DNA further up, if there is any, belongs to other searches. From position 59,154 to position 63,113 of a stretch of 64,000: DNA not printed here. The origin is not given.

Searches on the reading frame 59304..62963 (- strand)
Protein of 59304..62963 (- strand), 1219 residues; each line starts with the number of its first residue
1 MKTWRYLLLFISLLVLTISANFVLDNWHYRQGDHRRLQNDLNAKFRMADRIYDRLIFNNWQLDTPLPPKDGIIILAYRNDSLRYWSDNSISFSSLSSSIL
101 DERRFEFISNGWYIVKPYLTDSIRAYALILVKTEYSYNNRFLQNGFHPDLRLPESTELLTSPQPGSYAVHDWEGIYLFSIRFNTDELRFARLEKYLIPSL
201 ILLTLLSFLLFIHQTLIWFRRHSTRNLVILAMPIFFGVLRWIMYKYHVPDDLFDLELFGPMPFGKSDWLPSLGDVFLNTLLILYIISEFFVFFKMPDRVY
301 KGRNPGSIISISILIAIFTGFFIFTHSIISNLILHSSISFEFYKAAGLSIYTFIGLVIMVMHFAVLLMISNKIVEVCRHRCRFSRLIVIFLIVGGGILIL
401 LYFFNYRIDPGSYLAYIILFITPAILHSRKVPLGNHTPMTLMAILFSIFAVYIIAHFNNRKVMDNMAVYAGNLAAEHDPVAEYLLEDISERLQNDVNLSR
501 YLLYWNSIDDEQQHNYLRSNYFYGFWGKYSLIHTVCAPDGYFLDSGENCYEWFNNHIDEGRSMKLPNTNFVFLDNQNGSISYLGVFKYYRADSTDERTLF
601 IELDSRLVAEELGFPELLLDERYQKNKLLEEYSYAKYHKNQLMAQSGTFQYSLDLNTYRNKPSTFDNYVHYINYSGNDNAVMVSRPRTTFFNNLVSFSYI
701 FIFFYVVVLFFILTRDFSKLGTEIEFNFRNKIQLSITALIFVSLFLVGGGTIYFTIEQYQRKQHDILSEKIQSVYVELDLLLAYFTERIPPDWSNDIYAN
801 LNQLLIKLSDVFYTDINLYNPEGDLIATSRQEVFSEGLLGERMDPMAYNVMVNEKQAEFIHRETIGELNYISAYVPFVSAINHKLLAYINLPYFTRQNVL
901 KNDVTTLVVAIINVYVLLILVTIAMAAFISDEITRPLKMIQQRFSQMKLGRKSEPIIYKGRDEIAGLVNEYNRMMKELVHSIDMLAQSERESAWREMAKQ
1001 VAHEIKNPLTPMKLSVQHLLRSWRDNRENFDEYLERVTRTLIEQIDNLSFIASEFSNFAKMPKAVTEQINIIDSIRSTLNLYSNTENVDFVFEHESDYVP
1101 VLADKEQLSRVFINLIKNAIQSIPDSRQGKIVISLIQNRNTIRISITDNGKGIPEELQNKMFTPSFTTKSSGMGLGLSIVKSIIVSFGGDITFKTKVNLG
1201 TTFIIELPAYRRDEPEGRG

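Call 77: search_protein_families(library=pfam, proteins=[window:59304-62963:-], max_evalue=0.00001)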
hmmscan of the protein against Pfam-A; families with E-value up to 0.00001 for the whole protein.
window:59304-62963:- (1219 aa): 3 families
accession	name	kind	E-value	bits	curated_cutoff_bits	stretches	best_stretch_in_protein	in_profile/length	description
PF02518.31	HATPase_c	-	7.3e-25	88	26.4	1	1104-1209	2-109/111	Histidine kinase-, DNA gyrase B-, and HSP90-like ATPase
PF00512.31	HisKA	-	2.9e-08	34.1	26.9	1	994-1060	2-62/66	His Kinase A (phospho-acceptor) domain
PF14501.12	HATPase_c_5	-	6.3e-07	29.7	22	1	1107-1196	5-91/102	GHKL domain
